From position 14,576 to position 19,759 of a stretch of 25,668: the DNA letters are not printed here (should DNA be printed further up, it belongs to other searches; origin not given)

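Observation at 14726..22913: Tightly coupled four-gene operon pairing YqiJ-like and flotillin (SPFH) proteins with a 1627-aa giant AAA_5-type ATPase: a candidate undescribed membrane-microdomain system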

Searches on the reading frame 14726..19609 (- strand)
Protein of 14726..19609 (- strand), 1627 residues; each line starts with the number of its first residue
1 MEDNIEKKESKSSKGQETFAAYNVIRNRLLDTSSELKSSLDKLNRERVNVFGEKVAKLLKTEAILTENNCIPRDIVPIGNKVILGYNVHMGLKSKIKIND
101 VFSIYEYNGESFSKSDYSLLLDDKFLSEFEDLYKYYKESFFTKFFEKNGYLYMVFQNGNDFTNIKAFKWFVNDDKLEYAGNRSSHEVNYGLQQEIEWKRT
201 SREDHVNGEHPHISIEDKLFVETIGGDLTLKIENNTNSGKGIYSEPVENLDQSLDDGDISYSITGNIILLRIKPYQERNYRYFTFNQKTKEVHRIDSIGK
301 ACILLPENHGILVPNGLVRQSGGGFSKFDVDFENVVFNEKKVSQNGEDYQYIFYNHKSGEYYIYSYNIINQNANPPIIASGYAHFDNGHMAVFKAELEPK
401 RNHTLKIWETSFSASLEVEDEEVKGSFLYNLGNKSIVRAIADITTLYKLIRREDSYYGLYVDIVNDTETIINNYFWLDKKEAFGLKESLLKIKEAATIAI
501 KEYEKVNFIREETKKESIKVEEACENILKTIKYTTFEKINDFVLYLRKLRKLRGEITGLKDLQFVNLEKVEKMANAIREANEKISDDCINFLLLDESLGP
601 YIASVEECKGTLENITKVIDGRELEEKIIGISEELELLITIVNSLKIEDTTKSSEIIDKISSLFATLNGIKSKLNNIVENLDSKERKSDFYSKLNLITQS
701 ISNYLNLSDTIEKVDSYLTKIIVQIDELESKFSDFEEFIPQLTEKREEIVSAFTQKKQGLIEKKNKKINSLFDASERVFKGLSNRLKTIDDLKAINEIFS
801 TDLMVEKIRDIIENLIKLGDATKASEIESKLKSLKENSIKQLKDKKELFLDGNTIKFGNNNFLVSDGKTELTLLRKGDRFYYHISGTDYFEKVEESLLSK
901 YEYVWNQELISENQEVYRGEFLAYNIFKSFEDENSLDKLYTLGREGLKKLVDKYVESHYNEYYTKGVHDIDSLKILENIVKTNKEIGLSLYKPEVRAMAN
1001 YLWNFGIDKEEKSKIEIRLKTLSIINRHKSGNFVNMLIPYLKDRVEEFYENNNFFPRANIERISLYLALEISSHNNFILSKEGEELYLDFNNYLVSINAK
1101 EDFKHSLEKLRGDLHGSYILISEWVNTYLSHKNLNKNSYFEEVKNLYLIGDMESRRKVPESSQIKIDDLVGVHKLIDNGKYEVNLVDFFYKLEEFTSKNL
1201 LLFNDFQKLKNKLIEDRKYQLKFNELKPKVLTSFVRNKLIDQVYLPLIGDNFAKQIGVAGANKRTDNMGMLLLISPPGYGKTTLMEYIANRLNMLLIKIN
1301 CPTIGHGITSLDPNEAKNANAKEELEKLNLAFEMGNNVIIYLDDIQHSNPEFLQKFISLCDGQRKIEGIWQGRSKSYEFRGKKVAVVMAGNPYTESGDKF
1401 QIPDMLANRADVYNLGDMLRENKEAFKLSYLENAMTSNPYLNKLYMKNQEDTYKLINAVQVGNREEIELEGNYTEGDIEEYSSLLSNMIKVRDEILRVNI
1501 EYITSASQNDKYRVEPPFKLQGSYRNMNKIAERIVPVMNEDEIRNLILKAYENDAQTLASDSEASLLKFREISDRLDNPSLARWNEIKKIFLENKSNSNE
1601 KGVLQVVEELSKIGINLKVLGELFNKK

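Call 4: search_protein_families(library=pfam, proteins=[window:14726-19609:-], max_evalue=0.1)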
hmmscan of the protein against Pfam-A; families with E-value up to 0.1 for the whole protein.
window:14726-19609:- (1627 aa): 6 families
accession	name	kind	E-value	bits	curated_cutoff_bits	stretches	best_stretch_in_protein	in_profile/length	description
PF12458.13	DUF3686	-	2.8e-157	524.2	25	1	35-475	1-448/448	ATPase involved in DNA repair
PF25472.1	DUF7902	-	1.1e-19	70.8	26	1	597-676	2-81/85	Domain of unknown function (DUF7902)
PF00004.35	AAA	-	9.6e-08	33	21.2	1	1271-1391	1-109/131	ATPase family associated with various cellular activities (AAA)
PF07728.20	AAA_5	-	2.2e-06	28.2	22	1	1271-1394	2-125/139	AAA domain (dynein-related subfamily)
PF13401.12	AAA_22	-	1.7e-05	25.6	27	1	1267-1362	4-110/130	AAA domain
PF05496.18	RuvB_N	-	3.4e-05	24.1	27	1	1255-1304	20-69/159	Holliday junction DNA helicase RuvB P-loop domain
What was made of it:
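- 14726..19609 (-): Giant cytoplasmic AAA+ ATPase, 1627 aa, DUF3686 family (annotated "DNA repair ATPase" in NCBI). Pfam DUF3686 at E=2.8e-157, DUF7902 at E=1.1e-19, AAA at E=9.6e-8, AAA_5 at E=2.2e-6 (call 4).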

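Call 5: search_protein_families(library=ncbifam, proteins=[window:14726-19609:-], max_evalue=0.1)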
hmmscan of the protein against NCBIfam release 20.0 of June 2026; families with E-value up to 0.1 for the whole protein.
window:14726-19609:- (1627 aa): 6 families
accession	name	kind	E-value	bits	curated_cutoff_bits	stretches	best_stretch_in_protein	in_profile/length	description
NF000868.0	PRK00080.1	equivalog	1.3e-05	24.3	282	1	1255-1304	38-87/330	Holliday junction branch migration DNA helicase RuvB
TIGR00635.1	ruvB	equivalog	2.3e-05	23.6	299.05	1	1255-1304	17-66/305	Holliday junction branch migration DNA helicase RuvB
NF042959.1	IteA_antiphage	equivalog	0.00096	18.4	510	1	1270-1304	127-161/367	anti-phage ATPase IteA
NF009883.0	PRK13341.1-4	equivalog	0.018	12.9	668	1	1265-1312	52-97/729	AAA family ATPase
NF033453.1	BREX_3_BrxF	hypoth_equivalog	0.043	13.5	50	1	1265-1345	13-88/149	BREX-3 system P-loop-containing protein BrxF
NF009881.0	PRK13341.1-2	equivalog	0.051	11.4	651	1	1264-1301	48-85/736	AAA family ATPase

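Call 6: search_protein_families(library=padloc, proteins=[window:14726-19609:-], max_evalue=0.1)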
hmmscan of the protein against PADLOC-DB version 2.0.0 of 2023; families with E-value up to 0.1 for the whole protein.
window:14726-19609:- (1627 aa): 3 families
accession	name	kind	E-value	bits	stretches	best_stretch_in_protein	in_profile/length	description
PDLC04140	mad8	-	0.0017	15.9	1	1267-1330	26-70/314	mads_8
PDLC04232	IetA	-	0.0049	14.3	1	1270-1299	118-147/330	-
PDLC00775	Cyclase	-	0.022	11.8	1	1482-1526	29-72/389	oligonucleotide-cyclase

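Call 9: find_homologous_proteins(query=window:14726-19609:-, max_evalue=0.00001)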
Query window:14726-19609:- (1627 aa): 2616 proteins with E <= 0.00001 among 8000 candidates; the best 120 are listed.
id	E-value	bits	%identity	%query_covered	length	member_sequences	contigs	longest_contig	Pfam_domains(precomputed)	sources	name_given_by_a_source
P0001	0.0e+0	3247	89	100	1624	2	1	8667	PF12458.14,PF00004.36,PF05496.19,PF07728.21,PF25472.2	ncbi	-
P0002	0.0e+0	3241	89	100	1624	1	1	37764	PF12458.14,PF00004.36,PF05496.19,PF07728.21,PF25472.2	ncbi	-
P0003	0.0e+0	2616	72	100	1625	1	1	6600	PF12458.14,PF00004.36,PF07728.21,PF25472.2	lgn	-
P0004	0.0e+0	2384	66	99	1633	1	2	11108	PF12458.14,PF00004.36,PF13401.13,PF07728.21,PF25472.2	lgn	-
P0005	0.0e+0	2305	65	98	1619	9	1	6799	PF12458.14,PF00004.36,PF13401.13,PF07728.21,PF25472.2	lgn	-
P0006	0.0e+0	2231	63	99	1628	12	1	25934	PF12458.14,PF00004.36,PF25472.2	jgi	jgi:hypothetical protein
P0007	0.0e+0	2217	62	99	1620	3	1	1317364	PF12458.14,PF25472.2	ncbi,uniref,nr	ncbi:DNA repair ATPase [Orenia marismortui]|uniref:DNA repair ATPase n=1 Tax=Orenia marismortui TaxI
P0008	0.0e+0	2189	62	99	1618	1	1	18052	PF12458.14,PF00004.36,PF25472.2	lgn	-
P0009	0.0e+0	2171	61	99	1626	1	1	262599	PF12458.14,PF00004.36,PF25472.2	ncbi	ncbi:DNA repair ATPase [Natronospora cellulosivora (SeqCode)]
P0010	0.0e+0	2102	59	99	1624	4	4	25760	PF12458.14,PF25472.2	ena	-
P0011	0.0e+0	2034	57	99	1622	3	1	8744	PF12458.14,PF00004.36,PF25472.2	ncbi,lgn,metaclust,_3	metaclust:\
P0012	0.0e+0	2029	58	99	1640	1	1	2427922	PF12458.14,PF00004.36,PF13401.13,PF07728.21,PF25472.2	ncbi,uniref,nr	ncbi:DNA repair ATPase [Haliovirga abyssi]|uniref:ATPase AAA n=1 Tax=Haliovirga abyssi TaxID=2996794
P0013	0.0e+0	2006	57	99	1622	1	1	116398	PF12458.14,PF00004.36,PF13401.13,PF07728.21,PF25472.2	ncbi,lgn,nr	ncbi:MAG: DNA repair ATPase [Fusobacteriaceae bacterium]|nr:DNA repair ATPase [Fusobacteriaceae bact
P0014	0.0e+0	1987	56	100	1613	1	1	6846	PF12458.14,PF00004.36,PF13401.13,PF07728.21,PF25472.2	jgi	jgi:hypothetical protein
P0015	0.0e+0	1928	66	83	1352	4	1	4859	PF12458.14,PF00004.36,PF07728.21,PF25472.2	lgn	-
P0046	0.0e+0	1661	48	99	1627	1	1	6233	PF12458.14,PF00004.36,PF13401.13,PF07728.21,PF25472.2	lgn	-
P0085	0.0e+0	1627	48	99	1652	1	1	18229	PF12458.14,PF00004.36,PF13401.13,PF25472.2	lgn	-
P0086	0.0e+0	1627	48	99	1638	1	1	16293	PF12458.14,PF00004.36,PF25472.2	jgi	jgi:hypothetical protein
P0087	0.0e+0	1627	48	99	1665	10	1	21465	PF12458.14,PF00004.36,PF13401.13,PF07728.21,PF25472.2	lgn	-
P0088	0.0e+0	1627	48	99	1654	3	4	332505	PF12458.14,PF00004.36,PF13401.13,PF25472.2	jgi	jgi:hypothetical protein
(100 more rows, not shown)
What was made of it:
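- The Pfam DUF3686 title and NCBI product names say so (calls 4, 9).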

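Call 12: find_related_loci(query=A1, collection=genome_contigs, flank=10000)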
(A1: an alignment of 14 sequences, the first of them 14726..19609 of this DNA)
Query A1 (1627 aa) in genome_contigs; peptide patterns used: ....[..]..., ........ (x = any residue, [..] = any of these).
600 stretches matched a pattern (row limit reached: there are more); 592 encode a relative of the query (tblastn E <= 1e-3); the best 80 are kept; 80 distinct loci.
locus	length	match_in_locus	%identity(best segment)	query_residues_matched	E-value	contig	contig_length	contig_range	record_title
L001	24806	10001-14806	62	20-1621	0e+0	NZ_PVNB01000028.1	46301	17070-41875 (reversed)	Orenia metallireducens strain MSL40 Ga0139028_128, whole genome shotgun sequence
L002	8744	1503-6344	56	5-1618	0e+0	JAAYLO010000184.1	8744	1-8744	MAG: Halanaerobiaceae bacterium isolate AS15tlH2ME_49 82058_AS15, whole genome shotgun sequence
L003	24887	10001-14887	48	20-1627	0e+0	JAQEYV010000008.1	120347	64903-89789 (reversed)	Clostridiaceae bacterium OF42-15pH9A OF42-15pH9A.Scaf8, whole genome shotgun sequence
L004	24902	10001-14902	47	11-1625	0e+0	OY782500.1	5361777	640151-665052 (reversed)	MAG: Vallitaleaceae bacterium isolate 08788439-a597-456a-b4e9-0d8f61821b33 genome assembly, chromosome: 1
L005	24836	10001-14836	47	20-1620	0e+0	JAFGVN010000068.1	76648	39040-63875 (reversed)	MAG: Clostridia bacterium isolate ZodW_Metabat.172 k87_8742700, whole genome shotgun sequence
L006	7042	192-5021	45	20-1613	0e+0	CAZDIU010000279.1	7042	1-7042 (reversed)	MAG TPA_asm: uncultured Desulfobacterales bacterium isolate binchicken_co168_310 genome assembly, contig: NODE_16516_len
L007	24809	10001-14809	45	20-1617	0e+0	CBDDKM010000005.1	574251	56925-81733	MAG: Parvicellaceae bacterium isolate 2f2d11d2-0c83-4b6d-90d6-ffcac063f1ac genome assembly, contig: contig_5, whole geno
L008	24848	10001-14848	47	20-1623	0e+0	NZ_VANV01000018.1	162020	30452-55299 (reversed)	Acidaminobacter sp. JC074 scaffold_17, whole genome shotgun sequence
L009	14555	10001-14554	49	6-1522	0e+0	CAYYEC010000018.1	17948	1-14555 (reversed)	MAG TPA_asm: uncultured Eubacteriales bacterium isolate binchicken_co178_180 genome assembly, contig: NODE_4026_length_1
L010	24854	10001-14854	46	20-1626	0e+0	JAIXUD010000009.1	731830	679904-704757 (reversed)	MAG: Sphingobacteriales bacterium isolate D1_MAG_00006 pond_D1_MAG_00006_000000000010, whole genome shotgun sequence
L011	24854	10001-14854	46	20-1623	0e+0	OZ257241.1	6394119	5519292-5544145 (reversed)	MAG: Roseivirga sp. isolate 41ee1c54-7d41-4592-86ce-9a47ec6e0262 genome assembly, chromosome: 1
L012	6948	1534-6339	47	20-1612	0e+0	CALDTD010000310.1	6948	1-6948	MAG: uncultured Flavobacteriales bacterium isolate L1_Bin_METABAT__124_sub_1 genome assembly, contig: c_000001051435, wh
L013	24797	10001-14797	45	20-1611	0e+0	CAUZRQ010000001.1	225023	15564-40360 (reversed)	MAG: Planctomycetota bacterium isolate CB6_AW.30 genome assembly, contig: Ga0310123_10000003, whole genome shotgun seque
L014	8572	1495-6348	45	20-1622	0e+0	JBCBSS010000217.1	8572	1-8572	MAG: Bacteroidota bacterium isolate J06638_29 NODE_217_length_8572_cov_9.057092, whole genome shotgun sequence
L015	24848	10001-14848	43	1-1594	0e+0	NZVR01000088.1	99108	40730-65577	MAG: Blastopirellula sp. isolate NAT61 40924, whole genome shotgun sequence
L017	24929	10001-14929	44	1-1626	0e+0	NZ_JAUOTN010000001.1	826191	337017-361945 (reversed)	Pontibacter coccineus strain BT731 NODE_1_length_826191_cov_40.291961, whole genome shotgun sequence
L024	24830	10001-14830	44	20-1617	0e+0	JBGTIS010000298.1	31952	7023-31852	MAG: Cyclobacteriaceae bacterium isolate JTS-RE270 k141_848872, whole genome shotgun sequence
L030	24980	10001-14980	42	22-1627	0e+0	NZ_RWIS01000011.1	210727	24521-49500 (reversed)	Hymenobacter metallilatus strain 9PBR-2 NODE_11_length_210727_cov_15.202293, whole genome shotgun sequence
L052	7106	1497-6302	42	20-1627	0e+0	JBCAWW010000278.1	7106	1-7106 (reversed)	MAG: Bacteroidota bacterium isolate J06554_4 NODE_278_length_7106_cov_6.217385, whole genome shotgun sequence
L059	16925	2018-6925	40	22-1627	0e+0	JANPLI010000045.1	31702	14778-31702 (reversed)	MAG: Hymenobacteraceae bacterium isolate VAR_61_concoct_317_sub VAR_61_k141_25093, whole genome shotgun sequence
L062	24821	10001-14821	43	20-1627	0e+0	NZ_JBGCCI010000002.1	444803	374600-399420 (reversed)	Flavobacterium sp. 28YEA47A Ga0573052_02, whole genome shotgun sequence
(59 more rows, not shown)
